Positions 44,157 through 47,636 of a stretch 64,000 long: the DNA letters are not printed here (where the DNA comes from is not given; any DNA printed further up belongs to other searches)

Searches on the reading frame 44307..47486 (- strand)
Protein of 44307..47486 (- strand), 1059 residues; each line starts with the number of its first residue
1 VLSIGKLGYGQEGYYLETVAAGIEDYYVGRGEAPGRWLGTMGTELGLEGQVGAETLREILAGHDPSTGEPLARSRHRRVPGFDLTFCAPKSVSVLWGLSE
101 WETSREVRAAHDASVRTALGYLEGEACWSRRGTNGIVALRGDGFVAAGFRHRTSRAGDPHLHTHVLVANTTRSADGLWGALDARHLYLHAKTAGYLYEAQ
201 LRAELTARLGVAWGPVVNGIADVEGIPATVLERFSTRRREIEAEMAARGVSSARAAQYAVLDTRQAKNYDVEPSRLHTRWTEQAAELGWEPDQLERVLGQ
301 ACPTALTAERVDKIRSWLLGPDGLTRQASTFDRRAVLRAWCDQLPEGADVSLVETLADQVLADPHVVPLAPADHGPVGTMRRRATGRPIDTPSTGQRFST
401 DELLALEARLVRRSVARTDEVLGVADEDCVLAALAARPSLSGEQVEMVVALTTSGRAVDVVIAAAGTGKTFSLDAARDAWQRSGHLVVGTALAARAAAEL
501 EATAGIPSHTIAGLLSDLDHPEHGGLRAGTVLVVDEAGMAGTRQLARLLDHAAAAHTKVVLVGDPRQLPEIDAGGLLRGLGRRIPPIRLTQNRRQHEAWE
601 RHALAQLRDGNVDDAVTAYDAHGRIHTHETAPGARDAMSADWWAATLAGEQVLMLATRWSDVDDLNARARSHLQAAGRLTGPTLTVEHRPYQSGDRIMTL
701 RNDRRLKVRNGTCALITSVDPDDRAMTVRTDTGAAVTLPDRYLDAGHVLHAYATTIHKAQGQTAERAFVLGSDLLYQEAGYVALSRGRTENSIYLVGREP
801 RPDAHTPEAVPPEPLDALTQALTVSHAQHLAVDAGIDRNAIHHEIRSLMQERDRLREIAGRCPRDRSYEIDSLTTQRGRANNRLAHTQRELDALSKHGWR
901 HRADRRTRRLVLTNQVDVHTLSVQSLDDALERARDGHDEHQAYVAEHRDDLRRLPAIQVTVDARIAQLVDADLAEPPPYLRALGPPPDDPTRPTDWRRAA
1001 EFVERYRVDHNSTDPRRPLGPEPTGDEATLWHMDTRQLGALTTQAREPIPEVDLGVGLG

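Call 13: search_protein_families(library=pfam, proteins=[window:44307-47486:-], max_evalue=0.01)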
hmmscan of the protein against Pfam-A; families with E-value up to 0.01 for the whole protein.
window:44307-47486:- (1059 aa): 9 families
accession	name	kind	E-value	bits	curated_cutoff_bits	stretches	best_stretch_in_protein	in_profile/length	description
PF08751.17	TrwC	-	1.7e-83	281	25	1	12-287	5-286/286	TrwC relaxase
PF13604.12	AAA_30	-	3.4e-57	193.7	27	1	440-629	2-190/191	AAA domain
PF13245.12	AAA_19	-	6.6e-15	55.9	25.1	1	454-570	9-131/134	AAA domain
PF18335.7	SH3_13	-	1.4e-06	28.4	41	1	665-729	1-64/65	ATP-dependent RecD-like DNA helicase SH3 domain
PF01443.25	Viral_helicase1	-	2.8e-06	27.8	21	0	460-571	2-100/228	Viral superfamily 1 RNA helicase core domain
PF13538.12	UvrD_C_2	-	1.4e-05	25.3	27.4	1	750-790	1-48/52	UvrD-like helicase C-terminal domain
PF22232.2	TraI_hel_assoc_N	-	7.7e-05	23.7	27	1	479-563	18-99/99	TraI helicase-associated ssDNA bd, N-terminal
PF13086.12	AAA_11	-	0.00016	22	27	1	531-569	216-251/257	AAA domain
PF13401.12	AAA_22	-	0.0061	17.3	27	0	457-569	6-127/130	AAA domain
